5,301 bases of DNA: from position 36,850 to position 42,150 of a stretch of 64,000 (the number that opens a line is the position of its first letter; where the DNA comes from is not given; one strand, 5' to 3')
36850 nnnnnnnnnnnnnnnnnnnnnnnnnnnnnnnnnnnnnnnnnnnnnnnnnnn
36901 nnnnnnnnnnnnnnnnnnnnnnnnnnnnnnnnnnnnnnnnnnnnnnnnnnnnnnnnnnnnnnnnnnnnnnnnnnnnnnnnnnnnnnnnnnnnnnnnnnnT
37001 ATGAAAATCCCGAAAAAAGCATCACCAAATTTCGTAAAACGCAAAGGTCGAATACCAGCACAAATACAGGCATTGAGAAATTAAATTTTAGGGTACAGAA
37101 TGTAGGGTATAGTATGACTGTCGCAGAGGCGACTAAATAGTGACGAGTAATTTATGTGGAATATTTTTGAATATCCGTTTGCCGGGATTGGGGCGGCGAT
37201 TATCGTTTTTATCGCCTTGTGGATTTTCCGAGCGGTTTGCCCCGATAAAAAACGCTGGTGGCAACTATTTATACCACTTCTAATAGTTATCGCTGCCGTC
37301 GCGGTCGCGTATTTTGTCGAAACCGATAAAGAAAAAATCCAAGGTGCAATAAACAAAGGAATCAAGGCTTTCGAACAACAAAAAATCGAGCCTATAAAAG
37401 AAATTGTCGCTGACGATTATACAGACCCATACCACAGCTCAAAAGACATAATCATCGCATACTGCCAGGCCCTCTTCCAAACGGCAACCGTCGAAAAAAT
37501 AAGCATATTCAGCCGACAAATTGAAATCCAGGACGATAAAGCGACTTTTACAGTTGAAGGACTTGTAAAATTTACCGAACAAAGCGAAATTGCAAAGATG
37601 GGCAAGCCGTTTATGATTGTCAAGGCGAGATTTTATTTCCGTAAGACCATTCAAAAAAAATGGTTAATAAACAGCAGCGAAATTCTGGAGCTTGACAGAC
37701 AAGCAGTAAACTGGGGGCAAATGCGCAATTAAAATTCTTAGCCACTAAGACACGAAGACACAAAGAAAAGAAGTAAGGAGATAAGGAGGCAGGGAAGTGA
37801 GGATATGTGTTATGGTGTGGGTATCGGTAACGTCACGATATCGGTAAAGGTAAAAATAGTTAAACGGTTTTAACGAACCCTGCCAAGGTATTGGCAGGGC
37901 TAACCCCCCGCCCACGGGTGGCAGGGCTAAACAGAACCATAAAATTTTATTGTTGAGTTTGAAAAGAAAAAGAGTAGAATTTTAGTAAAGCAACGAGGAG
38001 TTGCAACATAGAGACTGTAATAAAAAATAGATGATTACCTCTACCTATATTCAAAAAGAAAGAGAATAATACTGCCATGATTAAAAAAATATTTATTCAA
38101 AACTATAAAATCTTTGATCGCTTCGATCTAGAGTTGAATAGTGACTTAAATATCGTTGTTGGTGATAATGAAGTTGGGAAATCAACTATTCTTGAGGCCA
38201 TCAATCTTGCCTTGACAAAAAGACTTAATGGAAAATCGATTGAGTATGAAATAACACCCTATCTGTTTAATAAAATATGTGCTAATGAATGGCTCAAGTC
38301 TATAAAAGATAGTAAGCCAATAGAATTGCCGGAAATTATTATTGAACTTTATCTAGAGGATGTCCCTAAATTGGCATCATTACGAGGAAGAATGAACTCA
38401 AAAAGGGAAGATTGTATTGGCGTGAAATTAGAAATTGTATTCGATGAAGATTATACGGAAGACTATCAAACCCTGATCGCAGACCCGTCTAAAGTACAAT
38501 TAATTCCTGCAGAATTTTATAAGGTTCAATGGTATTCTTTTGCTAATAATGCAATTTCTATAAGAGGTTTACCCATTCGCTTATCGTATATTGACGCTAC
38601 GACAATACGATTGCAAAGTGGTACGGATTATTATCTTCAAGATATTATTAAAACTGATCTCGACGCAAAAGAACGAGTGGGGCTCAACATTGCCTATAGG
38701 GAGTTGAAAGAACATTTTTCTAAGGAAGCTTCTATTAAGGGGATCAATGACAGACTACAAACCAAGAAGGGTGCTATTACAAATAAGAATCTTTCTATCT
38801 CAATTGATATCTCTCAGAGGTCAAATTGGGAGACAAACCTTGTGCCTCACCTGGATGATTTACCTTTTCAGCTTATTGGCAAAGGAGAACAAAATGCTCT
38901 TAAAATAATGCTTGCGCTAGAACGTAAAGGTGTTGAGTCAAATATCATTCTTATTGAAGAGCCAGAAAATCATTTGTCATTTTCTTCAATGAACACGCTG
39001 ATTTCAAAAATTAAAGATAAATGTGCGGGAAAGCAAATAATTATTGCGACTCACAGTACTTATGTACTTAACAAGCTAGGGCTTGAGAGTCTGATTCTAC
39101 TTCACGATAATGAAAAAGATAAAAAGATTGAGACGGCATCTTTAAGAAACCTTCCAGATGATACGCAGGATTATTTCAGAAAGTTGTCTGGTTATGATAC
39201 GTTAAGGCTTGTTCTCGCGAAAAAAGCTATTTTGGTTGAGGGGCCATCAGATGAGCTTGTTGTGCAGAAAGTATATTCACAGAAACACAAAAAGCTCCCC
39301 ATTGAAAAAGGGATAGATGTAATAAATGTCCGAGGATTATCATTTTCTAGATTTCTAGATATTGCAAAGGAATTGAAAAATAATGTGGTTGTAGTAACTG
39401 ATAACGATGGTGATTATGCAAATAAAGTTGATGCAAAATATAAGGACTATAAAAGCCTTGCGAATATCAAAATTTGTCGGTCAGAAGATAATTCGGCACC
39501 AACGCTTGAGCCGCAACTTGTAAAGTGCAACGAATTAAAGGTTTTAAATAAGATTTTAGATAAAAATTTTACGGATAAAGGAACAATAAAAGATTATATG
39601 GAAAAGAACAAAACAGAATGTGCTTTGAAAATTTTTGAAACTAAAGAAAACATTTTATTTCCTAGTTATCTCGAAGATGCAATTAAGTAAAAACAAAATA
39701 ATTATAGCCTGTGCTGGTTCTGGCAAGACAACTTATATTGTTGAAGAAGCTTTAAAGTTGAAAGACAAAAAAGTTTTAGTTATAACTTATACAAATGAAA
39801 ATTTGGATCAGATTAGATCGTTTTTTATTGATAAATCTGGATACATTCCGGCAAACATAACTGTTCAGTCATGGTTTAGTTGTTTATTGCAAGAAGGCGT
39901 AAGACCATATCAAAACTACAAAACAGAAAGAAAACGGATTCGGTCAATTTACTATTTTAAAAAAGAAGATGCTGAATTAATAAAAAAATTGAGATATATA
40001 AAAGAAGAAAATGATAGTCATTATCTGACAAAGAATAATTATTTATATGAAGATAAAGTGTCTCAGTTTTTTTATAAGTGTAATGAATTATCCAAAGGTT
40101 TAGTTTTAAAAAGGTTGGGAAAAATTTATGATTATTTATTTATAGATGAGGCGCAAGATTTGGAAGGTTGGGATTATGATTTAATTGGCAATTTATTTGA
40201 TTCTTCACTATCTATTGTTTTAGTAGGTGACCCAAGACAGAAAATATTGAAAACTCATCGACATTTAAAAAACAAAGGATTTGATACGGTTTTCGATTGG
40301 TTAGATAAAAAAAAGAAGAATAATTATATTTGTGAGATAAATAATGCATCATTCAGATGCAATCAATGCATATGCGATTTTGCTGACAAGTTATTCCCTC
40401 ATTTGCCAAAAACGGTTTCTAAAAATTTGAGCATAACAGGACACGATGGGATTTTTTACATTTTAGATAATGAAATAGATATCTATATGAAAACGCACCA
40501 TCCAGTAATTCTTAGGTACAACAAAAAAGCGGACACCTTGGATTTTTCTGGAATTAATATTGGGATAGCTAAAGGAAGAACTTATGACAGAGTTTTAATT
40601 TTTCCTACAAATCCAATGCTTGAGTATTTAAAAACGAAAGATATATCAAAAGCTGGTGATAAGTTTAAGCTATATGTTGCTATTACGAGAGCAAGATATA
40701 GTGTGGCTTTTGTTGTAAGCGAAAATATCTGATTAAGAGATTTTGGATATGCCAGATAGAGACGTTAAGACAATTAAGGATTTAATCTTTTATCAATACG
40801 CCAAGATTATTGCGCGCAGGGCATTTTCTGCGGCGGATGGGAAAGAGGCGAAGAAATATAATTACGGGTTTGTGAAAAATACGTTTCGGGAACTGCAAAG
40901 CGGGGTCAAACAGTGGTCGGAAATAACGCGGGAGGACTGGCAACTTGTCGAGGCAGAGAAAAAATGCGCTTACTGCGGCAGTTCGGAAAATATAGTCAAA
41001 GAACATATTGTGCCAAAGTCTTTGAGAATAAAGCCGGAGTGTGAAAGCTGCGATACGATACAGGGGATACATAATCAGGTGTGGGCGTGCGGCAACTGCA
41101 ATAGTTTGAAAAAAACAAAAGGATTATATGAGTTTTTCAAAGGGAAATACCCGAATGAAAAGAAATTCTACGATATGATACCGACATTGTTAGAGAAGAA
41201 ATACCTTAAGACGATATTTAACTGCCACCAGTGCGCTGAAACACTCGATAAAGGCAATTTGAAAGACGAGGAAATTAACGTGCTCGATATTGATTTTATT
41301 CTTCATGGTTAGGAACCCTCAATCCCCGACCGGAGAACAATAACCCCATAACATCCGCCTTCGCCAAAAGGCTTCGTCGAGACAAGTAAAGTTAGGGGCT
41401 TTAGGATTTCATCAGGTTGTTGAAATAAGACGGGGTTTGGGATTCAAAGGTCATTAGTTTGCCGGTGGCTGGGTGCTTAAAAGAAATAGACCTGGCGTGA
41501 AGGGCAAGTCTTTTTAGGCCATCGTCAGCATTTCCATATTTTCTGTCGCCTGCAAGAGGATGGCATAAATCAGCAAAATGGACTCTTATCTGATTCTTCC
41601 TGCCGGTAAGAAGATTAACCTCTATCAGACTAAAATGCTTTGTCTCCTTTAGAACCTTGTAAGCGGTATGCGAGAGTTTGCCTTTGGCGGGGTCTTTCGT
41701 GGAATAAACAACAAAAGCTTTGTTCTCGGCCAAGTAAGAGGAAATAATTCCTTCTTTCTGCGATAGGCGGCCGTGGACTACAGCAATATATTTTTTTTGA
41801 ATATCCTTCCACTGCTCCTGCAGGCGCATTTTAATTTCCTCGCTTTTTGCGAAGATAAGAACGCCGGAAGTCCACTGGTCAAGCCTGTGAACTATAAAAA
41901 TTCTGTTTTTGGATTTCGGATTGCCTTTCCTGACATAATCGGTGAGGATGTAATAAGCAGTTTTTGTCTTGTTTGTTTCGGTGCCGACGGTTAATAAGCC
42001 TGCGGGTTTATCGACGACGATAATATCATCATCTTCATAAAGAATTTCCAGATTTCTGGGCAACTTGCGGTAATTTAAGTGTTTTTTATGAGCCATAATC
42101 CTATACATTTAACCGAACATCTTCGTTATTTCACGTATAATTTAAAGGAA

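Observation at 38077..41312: Three-gene OLD-ATPase/Toprim + mini-UvrD helicase + HNH nuclease module (Gabija-like core with a Septu-like third component)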

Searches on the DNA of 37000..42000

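Call 101: search_rna_families(source=window, start=37000, end=42000, threshold=evalue, max_evalue=0.1)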
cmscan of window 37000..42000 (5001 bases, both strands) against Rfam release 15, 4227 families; matches with E-value up to 0.1: 0.
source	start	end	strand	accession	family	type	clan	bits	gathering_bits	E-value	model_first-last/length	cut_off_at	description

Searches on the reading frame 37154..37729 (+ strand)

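Call 51: search_protein_families(library=pfam, proteins=[window:37154-37729:+], max_evalue=0.0001)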
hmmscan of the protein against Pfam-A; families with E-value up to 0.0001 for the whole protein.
window:37154-37729:+ (192 aa): 1 family
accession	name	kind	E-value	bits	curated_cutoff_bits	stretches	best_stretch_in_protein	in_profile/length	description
PF00916.26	Sulfate_transp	-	6.8e-05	22.2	23.2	1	11-82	164-242/380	Sulfate permease family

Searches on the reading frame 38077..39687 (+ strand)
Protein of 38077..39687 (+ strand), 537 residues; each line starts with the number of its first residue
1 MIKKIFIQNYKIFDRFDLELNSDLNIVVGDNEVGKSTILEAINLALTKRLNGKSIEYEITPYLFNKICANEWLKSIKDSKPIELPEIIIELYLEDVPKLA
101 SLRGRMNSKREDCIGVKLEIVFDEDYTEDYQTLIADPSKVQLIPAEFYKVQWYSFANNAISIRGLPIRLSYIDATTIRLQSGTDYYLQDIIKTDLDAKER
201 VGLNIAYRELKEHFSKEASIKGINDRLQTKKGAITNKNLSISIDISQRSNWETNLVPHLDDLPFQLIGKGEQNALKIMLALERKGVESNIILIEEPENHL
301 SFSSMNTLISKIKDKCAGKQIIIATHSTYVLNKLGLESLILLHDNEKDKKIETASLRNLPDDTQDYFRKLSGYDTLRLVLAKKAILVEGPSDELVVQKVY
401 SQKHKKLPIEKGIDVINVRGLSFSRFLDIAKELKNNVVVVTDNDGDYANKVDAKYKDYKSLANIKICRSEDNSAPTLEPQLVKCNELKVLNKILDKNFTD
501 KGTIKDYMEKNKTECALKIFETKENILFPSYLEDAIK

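Call 7: search_protein_families(library=padloc, proteins=[window:38077-39687:+], max_evalue=0.01)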
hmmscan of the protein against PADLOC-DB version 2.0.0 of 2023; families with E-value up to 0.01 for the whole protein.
window:38077-39687:+ (537 aa): 135 families (the best 25 are shown)
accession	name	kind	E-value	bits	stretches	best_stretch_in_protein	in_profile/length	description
PDLC00102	GajA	-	1.6e-210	698.1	1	1-537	2-530/532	AAA ATPase domain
PDLC00098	GajA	-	3e-199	661.2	1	1-537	2-532/534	AAA ATPase domain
PDLC00078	GajA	-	8e-37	125.2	1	2-521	3-555/580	AAA ATPase domain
PDLC00091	GajA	-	1.2e-31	108.2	2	287-507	296-553/627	AAA ATPase domain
PDLC00067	GajA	-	1.5e-31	107.6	2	289-515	306-536/604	AAA ATPase domain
PDLC00077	GajA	-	7.2e-30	102.1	2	289-505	335-558/616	AAA ATPase domain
PDLC00069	GajA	-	2.7e-29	100.1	2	290-447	337-506/687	AAA ATPase domain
PDLC04168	GajA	-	6.5e-29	99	2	201-509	186-492/570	-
PDLC00070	GajA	-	6.7e-29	98.9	2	281-484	284-488/596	AAA ATPase domain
PDLC00096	GajA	-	3.7e-28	96.6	2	278-457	277-466/630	AAA ATPase domain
PDLC00071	GajA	-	2.7e-27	93.8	2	187-492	165-475/588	AAA ATPase domain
PDLC00099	GajA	-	4.9e-27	93.2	2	206-482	214-489/626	AAA ATPase domain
PDLC00081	GajA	-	5.3e-27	92.8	1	2-456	3-446/574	AAA ATPase domain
PDLC00092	GajA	-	3.1e-26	90.1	2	287-457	311-483/604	AAA ATPase domain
PDLC00065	GajA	-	8.7e-25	85.6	1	2-528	3-575/670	AAA ATPase domain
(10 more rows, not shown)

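Call 8: search_protein_families(library=pfam, proteins=[window:38077-39687:+], max_evalue=0.01)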
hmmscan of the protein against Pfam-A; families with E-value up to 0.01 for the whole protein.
window:38077-39687:+ (537 aa): 9 families
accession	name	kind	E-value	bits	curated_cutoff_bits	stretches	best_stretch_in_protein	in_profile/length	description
PF13175.12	AAA_15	-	1.7e-17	64.6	32.1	1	1-330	1-373/374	AAA ATPase domain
PF20469.4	OLD-like_TOPRIM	-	1.2e-15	58.2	23.2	1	380-444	2-67/67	Overcoming lysogenization defect protein-like, TOPRIM domain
PF13304.12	AAA_21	-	3.3e-15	57.4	27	1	250-332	221-304/304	AAA domain, putative AbiEii toxin, Type IV TA system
PF13476.12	AAA_23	-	6.3e-10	40.5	27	1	4-54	1-51/201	AAA domain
PF02463.25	SMC_N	-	2.1e-09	37.6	40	1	1-49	1-51/220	RecF/RecN/SMC N terminal domain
PF13555.12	AAA_29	-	5.5e-05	23.3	27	1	4-47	3-47/61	P-loop containing region of AAA domain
PF13514.12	AAA_27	-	6.4e-05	23.1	22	1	2-43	3-47/206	AAA domain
PF17217.9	UPA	-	0.0034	17.5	27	1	236-286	61-111/140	UPA domain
PF11398.14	DUF2813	-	0.0099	15.7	21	0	4-49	5-49/372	Protein of unknown function (DUF2813)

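Call 9: search_protein_families(library=ncbifam, proteins=[window:38077-39687:+], max_evalue=0.01)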
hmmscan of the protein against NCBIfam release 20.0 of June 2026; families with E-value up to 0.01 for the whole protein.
window:38077-39687:+ (537 aa): 25 families
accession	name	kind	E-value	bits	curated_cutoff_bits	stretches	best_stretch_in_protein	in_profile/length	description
NF047739.1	antiphage_MADS3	equivalog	3.1e-13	49.7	420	2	287-347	336-395/427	methylation-associated defense system AAA family ATPase MAD3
NF041760.1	PtuA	equivalog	2.7e-11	43.1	500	1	2-47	52-97/524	retron Ec78 anti-phage system effector ATPase PtuA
NF038234.1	retron_eff_Eco8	equivalog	1.9e-10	40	250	2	2-45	3-46/679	retron Eco8 family effector endonuclease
TIGR00611.2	recf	equivalog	3.8e-08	32.9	172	1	2-47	1-46/339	DNA replication/repair protein RecF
NF000355.4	ribo_prot_ABC_F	equivalog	7e-08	31.8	380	1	254-334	105-180/499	ribosomal protection-like ABC-F family protein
TIGR03608.1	L_ocin_972_ABC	subfamily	1.5e-06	27.8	254.85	1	270-333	138-199/206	putative bacteriocin export ABC transporter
NF000169.2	ABCF_Sal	exception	3.2e-06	26.1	725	1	266-335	130-194/542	Sal family ABC-F type ribosomal protection protein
NF045780.1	TrlF_fam_ATP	equivalog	7.4e-06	25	350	1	3-101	291-407/944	TrlF family AAA-like ATPase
NF045781.1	Spaf1101_AAA_ATP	equivalog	1.3e-05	23.8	475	1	4-54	325-375/836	Spaf_1101 family AAA-like ATPase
NF003034.1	PRK03918.1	equivalog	5.2e-05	21.4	700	1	2-47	3-48/878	DNA double-strand break repair ATPase Rad50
TIGR03719.1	ABC_ABC_ChvD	subfamily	6.1e-05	21.8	806.75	1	269-335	446-507/552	energy-dependent translational throttle protein EttA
NF045487.1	ASRP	equivalog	8.6e-05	21.3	300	1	13-49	5-41/593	archaea-specific SMC-related protein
NF008775.0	PRK11819.1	equivalog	0.00015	20.5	599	0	268-335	447-509/556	energy-dependent translational throttle protein EttA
TIGR00634.1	recN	equivalog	0.00029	19.9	407.85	1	1-54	1-54/563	DNA repair protein RecN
NF010680.0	PRK14079.1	equivalog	0.00039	19.5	386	1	8-56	9-57/349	recombination protein F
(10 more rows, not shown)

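Call 12: search_protein_families(library=phrogs, proteins=[window:38077-39687:+], max_evalue=0.01)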
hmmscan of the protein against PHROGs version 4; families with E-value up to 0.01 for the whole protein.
window:38077-39687:+ (537 aa): 12 families
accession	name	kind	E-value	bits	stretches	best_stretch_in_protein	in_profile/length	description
phrog_4747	-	unknown function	1.4e-32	114.5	2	287-462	333-509/610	-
phrog_3940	-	unknown function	1e-19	71.7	1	1-476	4-431/537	-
phrog_9802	-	unknown function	6.4e-19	69.3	2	1-49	4-52/438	-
phrog_8323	-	unknown function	5e-15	56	2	2-50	51-99/623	-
phrog_7507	-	unknown function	1.6e-13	51.8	2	2-57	4-57/483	-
phrog_1499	-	unknown function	7.5e-09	36.3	1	2-48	5-51/427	-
phrog_8066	-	unknown function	3e-08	33.9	1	277-334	373-432/522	-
phrog_21420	-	unknown function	5.5e-07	29.4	1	287-336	525-575/654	-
phrog_293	-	moron, auxiliary metabolic gene and host takeover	6e-06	25.5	0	3-53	143-199/1058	ABC transporter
phrog_28217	-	DNA, RNA and nucleotide metabolism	1.5e-05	24.7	1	1-46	2-47/806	DNA repair exonuclease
phrog_77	-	DNA, RNA and nucleotide metabolism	2.8e-05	23.8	1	2-46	298-344/967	SbcC-like subunit of palindrome specific endonuclease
phrog_23675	-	unknown function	0.0037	18.1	1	264-358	36-127/143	-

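Call 36: search_solved_structures(query=window:38077-39687:+, max_evalue=0.001, show_alignments=1)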
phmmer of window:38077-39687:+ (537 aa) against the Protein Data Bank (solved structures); distinct sequences matched with E-value up to 0.001: 10.
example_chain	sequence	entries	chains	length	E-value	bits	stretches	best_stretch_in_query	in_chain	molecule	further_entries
6p74_A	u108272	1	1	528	2.6e-11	46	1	262-444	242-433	Putative ATP-dependent endonuclease of the OLD family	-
8ux9_B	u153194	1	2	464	1.8e-08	36.7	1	205-331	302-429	AriA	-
8v45_A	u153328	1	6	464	1.9e-08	36.6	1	205-331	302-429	AriA antitoxin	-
8v46_A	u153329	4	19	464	4.9e-08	35.3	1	205-331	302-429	AriA antitoxin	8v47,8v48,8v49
9n69_A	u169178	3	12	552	1.5e-07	33.6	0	3-64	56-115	AAA family ATPase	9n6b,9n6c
8buu_9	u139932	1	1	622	5.7e-07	31.7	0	261-368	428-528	ExpZ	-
8ee4_A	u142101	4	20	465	2e-06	29.9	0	2-52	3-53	PtuA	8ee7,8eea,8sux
9e8z_C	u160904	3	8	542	8.3e-06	27.9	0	4-48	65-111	Retron Ec83 probable ATPase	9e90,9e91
6ha8_V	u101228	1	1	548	4e-05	25.6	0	270-335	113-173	Nucleotide-binding protein ExpZ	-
9o4a_A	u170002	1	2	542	0.00013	23.9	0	4-48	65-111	Retron Ec83 probable ATPase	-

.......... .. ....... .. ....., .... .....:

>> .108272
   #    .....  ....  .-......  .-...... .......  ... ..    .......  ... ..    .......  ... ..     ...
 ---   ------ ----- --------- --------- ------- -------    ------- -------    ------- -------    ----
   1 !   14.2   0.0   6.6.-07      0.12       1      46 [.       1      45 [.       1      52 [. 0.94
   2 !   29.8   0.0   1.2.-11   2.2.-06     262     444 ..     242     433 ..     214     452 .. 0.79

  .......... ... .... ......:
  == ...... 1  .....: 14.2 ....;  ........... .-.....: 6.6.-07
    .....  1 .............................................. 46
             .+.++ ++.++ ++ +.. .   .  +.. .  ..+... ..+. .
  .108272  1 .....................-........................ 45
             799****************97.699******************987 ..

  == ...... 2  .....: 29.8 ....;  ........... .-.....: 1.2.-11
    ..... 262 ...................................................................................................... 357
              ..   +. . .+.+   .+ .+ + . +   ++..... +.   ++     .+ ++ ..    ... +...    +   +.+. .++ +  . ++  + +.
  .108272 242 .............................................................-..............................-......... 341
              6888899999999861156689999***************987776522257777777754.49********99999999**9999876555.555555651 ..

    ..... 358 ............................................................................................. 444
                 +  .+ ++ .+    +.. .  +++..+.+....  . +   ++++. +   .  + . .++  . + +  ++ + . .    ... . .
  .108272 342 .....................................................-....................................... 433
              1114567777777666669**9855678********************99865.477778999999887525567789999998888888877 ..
